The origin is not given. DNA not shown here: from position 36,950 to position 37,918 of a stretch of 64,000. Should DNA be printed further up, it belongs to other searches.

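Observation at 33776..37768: Operon of an 8-Cys lipoprotein, a dedicated membrane thioredoxin, a LytS/LytTR two-component system and a lipocalin-like lipoprotein: candidate undescribed peptide-signalling or thiol-maturation module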

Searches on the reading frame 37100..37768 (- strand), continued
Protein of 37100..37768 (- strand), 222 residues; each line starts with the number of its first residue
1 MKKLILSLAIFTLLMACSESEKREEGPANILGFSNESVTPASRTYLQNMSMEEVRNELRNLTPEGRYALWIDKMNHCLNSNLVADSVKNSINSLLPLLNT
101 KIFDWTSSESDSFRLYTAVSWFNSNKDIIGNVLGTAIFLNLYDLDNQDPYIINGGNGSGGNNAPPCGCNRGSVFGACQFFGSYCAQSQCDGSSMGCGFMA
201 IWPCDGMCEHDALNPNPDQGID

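Call 71: find_encoding_contigs(protein=P0007, flank=7000, max_places=2)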
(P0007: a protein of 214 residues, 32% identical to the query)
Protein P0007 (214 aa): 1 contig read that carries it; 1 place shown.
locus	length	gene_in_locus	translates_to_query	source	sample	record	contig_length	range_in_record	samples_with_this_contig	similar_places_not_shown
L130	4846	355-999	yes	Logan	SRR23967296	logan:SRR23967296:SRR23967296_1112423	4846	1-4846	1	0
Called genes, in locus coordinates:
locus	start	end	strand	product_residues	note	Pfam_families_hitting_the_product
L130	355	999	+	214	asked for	-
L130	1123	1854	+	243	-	PF08534:Redoxin (faint), PF13905:Thioredoxin_8 (weak)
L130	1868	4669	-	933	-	PF02739:5_3_exonuc_N, PF01367:5_3_exonuc, PF01612:DNA_pol_A_exo1, PF22619:DNA_polI_exo1, PF00476:DNA_pol_A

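Call 72: find_encoding_contigs(protein=P0132, flank=7000, max_places=2)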
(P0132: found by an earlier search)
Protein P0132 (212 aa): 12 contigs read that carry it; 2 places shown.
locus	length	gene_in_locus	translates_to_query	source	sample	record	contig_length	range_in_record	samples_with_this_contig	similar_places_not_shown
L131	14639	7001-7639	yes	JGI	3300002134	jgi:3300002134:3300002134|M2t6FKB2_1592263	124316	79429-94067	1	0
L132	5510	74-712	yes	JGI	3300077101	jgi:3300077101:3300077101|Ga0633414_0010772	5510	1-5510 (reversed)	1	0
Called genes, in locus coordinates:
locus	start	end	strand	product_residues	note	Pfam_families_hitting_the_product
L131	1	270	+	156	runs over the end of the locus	PF05922:Inhibitor_I9 (faint)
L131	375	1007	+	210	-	PF00082:Peptidase_S8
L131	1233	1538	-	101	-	-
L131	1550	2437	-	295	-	-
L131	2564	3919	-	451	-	PF00817:IMS, PF11799:IMS_C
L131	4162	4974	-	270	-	PF02586:SRAP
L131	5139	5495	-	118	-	PF05635:23S_rRNA_IVP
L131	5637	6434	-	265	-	PF01381:HTH_3, PF12844:HTH_19, PF13560:HTH_31, PF00717:Peptidase_S24 (weak)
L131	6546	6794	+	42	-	-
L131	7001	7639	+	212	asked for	-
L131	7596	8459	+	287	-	-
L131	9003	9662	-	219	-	PF03781:FGE-sulfatase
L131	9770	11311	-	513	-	PF12072:RNase_Y_N, PF00013:KH_1 (weak), PF08668:HDOD (faint), PF01966:HD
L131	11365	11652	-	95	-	PF05164:ZapA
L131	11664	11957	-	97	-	-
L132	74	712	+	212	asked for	-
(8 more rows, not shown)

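Call 77: search_dna_similar(query=P0001, collection=plasmids, mode=protein, max_evalue=0.001)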
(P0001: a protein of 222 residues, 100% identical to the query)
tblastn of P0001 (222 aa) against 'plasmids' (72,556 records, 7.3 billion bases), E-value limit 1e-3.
No match.

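Call 80: fold_search(model_id=the predicted structure, library=pdb)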
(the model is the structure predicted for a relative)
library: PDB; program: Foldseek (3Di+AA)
matches with E <= 10: 11; with E <= 0.001: 0
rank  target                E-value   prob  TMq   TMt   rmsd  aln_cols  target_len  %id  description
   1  7ody_C                3.4e+00  0.08  0.16  0.31   8.2        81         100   14  Cyanophage S-2L MazG-like pyrophosphohydrolase bound to dGDP and three catalytic Mn2+ ions per active site (released 2021-09-01)
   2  7ody_A                5.5e+00  0.05  0.18  0.33   9.7        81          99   15  Cyanophage S-2L MazG-like pyrophosphohydrolase bound to dGDP and three catalytic Mn2+ ions per active site (released 2021-09-01)
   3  6h7u                  5.5e+00  0.05  0.19  0.09  23.4       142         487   17  Crystal structure of a POT family transporter in complex with 5-aminolevulinic acid (released 2018-12-26)
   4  2qzg_C                7.4e+00  0.08  0.20  0.44   5.6        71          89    8  Crystal structure of unknown function protein MMP1188 (released 2007-09-04)
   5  2qzg_B                7.9e+00  0.08  0.20  0.44   5.4        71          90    8  Crystal structure of unknown function protein MMP1188 (released 2007-09-04)
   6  7ody_D                7.9e+00  0.04  0.17  0.33   9.8        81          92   16  Cyanophage S-2L MazG-like pyrophosphohydrolase bound to dGDP and three catalytic Mn2+ ions per active site (released 2021-09-01)
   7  1f1e                  7.9e+00  0.01  0.12  0.16   9.5        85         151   13  CRYSTAL STRUCTURE OF THE HISTONE FROM METHANOPYRUS KANDLERI (released 2001-10-31)
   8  8yho_A                8.9e+00  0.01  0.10  0.09  15.2       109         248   18  Cryo-EM structure of the trimeric HerA (released 2024-11-13)
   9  8oir_Aa               9.4e+00  0.02  0.14  0.09  16.6        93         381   14  55S human mitochondrial ribosome with mtRF1 and P-site tRNA (released 2023-06-14)
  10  7o4i_2                9.4e+00  0.02  0.12  0.08  10.8        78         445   14  Yeast RNA polymerase II transcription pre-initiation complex with initial transcription bubble (released 2021-06-16)
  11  2qzg_D                1.0e+01  0.07  0.20  0.45   5.4        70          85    8  Crystal structure of unknown function protein MMP1188 (released 2007-09-04)
